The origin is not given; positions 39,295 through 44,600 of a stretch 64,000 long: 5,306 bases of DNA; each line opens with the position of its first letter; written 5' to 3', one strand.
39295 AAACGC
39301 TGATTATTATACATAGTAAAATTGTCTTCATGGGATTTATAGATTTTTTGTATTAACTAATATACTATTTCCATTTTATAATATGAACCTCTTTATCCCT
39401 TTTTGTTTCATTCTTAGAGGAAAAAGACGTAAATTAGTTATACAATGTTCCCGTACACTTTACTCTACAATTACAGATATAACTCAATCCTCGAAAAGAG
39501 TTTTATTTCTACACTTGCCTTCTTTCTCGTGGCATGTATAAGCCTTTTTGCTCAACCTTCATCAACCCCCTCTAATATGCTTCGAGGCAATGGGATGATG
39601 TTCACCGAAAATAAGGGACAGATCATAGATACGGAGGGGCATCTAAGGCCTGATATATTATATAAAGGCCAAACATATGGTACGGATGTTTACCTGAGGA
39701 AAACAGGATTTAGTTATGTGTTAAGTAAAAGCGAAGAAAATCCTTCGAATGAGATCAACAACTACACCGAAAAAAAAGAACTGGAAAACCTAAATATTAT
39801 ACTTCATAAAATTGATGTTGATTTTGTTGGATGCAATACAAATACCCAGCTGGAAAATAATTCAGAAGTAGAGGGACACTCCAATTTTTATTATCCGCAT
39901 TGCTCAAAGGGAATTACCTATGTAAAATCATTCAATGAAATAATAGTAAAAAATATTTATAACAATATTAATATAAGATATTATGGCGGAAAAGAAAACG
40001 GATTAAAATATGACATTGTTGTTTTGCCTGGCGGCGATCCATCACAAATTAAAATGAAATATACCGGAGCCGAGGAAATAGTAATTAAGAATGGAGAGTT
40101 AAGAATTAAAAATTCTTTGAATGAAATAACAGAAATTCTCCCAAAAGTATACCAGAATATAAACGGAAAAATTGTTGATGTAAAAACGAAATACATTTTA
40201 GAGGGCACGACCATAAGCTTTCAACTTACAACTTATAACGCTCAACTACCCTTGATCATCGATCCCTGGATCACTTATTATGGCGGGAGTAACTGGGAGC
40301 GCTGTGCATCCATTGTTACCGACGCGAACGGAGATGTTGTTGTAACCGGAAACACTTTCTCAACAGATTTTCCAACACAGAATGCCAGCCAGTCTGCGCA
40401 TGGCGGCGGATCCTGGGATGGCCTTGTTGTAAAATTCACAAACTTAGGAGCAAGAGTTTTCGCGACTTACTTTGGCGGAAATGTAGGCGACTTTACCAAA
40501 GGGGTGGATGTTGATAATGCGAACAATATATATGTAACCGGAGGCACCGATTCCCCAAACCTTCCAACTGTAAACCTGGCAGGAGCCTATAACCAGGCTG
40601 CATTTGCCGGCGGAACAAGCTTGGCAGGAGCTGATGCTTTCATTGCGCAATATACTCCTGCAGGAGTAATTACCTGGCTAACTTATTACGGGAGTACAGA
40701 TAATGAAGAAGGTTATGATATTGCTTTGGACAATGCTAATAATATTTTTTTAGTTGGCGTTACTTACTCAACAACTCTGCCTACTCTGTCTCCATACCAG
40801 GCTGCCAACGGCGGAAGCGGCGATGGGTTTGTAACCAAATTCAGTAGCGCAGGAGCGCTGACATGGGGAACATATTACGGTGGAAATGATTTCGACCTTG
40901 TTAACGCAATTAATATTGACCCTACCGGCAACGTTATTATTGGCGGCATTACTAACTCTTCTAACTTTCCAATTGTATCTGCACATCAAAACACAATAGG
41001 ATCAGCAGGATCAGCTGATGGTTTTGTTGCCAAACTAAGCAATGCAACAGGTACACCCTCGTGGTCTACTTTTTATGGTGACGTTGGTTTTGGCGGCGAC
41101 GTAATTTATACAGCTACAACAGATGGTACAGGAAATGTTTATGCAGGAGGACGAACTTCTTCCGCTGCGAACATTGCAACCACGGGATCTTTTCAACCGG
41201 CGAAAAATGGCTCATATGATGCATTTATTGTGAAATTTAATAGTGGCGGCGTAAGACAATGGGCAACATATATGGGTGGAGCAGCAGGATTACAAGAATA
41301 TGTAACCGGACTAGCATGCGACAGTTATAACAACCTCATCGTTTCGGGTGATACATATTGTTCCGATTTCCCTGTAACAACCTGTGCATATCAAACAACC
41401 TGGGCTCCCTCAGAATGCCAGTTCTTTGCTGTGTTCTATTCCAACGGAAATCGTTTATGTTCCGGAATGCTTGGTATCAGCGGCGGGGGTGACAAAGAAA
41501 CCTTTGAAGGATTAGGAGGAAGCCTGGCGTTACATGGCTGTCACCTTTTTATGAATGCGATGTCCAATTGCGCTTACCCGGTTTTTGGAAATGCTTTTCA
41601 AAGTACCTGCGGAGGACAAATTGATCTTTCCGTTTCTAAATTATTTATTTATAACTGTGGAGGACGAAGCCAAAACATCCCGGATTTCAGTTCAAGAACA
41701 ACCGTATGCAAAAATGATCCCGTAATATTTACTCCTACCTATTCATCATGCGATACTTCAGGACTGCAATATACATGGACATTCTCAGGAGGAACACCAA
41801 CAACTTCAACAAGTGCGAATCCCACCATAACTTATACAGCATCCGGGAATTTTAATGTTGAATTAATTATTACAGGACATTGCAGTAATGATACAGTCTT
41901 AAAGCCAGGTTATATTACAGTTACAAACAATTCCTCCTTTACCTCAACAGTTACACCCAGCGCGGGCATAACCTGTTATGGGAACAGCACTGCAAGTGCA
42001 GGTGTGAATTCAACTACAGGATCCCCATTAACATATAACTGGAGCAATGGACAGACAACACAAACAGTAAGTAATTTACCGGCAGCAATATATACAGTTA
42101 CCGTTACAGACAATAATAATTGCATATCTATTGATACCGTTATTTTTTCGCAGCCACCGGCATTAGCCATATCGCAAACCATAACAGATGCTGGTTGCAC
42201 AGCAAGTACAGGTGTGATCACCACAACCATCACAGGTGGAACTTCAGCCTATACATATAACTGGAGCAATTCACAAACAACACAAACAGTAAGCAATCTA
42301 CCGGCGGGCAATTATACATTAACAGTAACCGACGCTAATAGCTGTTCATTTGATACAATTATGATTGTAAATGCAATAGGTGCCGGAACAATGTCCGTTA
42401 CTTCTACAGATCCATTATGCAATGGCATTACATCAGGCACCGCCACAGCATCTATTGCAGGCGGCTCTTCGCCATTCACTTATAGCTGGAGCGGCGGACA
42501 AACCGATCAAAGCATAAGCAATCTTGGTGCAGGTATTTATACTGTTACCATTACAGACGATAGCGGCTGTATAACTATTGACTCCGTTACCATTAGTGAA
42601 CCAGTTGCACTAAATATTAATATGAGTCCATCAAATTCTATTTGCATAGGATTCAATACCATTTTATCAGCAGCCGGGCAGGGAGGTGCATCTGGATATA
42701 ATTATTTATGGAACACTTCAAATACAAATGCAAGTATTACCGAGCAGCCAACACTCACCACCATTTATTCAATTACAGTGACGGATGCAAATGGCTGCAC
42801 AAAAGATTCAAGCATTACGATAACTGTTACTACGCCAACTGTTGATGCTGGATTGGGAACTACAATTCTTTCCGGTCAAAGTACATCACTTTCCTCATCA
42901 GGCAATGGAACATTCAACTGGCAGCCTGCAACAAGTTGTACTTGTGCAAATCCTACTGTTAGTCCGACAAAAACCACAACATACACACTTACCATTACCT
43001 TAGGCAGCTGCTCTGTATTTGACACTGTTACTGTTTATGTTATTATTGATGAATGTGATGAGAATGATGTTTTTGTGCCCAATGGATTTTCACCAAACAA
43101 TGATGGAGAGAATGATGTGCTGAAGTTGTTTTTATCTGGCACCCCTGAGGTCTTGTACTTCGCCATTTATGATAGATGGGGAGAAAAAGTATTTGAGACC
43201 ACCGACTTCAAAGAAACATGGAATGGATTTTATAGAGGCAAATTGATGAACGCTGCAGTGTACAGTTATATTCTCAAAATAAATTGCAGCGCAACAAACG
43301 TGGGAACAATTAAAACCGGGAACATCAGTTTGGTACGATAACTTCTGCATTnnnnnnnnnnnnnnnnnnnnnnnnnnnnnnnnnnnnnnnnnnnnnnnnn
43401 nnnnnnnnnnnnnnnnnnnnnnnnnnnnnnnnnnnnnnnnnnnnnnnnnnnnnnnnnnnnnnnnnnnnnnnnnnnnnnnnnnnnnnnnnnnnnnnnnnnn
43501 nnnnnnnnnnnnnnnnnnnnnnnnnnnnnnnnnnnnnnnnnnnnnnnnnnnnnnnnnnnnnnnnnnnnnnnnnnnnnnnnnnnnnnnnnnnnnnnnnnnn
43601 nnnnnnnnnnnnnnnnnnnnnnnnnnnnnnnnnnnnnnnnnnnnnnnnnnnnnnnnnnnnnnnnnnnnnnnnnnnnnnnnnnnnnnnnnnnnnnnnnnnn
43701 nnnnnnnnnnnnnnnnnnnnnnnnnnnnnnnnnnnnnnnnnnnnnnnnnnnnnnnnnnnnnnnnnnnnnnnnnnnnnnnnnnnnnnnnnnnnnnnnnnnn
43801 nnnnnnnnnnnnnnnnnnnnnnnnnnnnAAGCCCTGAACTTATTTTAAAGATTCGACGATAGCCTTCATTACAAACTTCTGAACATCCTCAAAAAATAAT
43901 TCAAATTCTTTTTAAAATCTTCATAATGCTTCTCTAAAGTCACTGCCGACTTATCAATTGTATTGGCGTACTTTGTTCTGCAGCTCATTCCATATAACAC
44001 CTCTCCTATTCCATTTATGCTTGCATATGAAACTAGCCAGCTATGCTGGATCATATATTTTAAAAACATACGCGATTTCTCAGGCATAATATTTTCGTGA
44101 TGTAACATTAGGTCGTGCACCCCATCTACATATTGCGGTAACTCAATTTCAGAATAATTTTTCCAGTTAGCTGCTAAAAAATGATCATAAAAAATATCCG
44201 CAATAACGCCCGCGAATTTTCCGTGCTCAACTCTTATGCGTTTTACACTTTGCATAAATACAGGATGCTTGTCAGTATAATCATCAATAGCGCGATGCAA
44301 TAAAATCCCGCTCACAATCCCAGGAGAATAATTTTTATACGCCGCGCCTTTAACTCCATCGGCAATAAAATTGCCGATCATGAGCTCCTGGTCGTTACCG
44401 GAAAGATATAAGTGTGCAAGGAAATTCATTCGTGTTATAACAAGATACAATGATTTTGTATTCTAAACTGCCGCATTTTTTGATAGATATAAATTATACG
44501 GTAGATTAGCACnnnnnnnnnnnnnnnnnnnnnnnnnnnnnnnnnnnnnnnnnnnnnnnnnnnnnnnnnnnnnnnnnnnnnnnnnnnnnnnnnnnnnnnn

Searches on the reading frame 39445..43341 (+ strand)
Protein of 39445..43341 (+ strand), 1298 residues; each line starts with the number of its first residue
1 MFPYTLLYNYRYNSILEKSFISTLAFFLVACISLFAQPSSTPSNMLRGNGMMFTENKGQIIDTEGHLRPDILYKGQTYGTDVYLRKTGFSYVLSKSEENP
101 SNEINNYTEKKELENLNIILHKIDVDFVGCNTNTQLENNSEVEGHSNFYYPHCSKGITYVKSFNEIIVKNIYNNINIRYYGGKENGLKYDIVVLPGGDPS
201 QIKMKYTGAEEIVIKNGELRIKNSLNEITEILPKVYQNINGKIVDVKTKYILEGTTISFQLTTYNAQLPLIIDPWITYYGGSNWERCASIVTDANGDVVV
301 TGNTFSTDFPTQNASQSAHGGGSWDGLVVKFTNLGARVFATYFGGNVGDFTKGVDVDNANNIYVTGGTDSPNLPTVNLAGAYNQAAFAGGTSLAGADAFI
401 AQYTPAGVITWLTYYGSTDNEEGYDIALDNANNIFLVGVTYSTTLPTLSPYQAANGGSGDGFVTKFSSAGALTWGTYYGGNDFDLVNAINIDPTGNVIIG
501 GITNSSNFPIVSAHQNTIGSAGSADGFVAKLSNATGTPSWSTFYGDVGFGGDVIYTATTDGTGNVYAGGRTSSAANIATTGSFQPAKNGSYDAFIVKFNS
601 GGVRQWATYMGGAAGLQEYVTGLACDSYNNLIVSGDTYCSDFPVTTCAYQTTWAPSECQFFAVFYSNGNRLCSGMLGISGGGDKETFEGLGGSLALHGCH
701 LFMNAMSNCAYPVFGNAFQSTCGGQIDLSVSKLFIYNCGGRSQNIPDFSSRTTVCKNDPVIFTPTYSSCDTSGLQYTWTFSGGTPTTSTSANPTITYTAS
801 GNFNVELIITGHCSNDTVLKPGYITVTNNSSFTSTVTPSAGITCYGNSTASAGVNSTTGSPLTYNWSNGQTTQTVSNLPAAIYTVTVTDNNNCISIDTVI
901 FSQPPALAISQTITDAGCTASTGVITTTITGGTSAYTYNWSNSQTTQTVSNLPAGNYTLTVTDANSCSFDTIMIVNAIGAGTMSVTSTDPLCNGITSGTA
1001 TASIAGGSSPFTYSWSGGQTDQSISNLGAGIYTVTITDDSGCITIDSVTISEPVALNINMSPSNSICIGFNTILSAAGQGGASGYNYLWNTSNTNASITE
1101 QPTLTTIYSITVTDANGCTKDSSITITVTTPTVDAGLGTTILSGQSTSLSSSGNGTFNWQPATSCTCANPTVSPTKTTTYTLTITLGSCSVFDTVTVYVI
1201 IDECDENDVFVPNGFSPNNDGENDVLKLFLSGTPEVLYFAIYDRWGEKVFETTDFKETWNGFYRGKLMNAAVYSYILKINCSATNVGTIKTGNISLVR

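Call 9: search_protein_families(library=pfam, proteins=[window:39445-43341:+], max_evalue=0.001)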
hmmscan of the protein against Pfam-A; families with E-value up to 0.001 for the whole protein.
window:39445-43341:+ (1298 aa): 6 families
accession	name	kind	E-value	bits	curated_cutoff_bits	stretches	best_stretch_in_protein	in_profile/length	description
PF25778.1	DUF7948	-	1.3e-56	192.4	27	1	53-275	1-214/214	Domain of unknown function (DUF7948)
PF13585.12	CHU_C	-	1.7e-15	57.3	27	1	1210-1282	2-76/86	CHU_C Type IX secretion signal domain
PF06739.17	SBBP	-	3.1e-09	37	20.5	1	339-372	2-36/38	Beta-propeller repeat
PF13573.12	SprB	-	1.2e-08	34.9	28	1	985-1020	2-37/37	SprB repeat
PF18911.6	PKD_4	-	3.7e-08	33.7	27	1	747-817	7-76/85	PKD domain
PF00801.26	PKD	-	1.1e-06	29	23.5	1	751-813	8-69/80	PKD domain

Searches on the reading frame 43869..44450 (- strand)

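Call 9: search_protein_families(library=pfam, proteins=[window:43869-44450:-], max_evalue=0.001)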
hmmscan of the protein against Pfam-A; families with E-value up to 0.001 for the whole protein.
window:43869-44450:- (193 aa): 1 family
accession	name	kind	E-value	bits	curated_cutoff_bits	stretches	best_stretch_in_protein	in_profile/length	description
PF04336.18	ACP_PD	-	3.5e-64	216.7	27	1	8-187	1-180/183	Acyl carrier protein phosphodiesterase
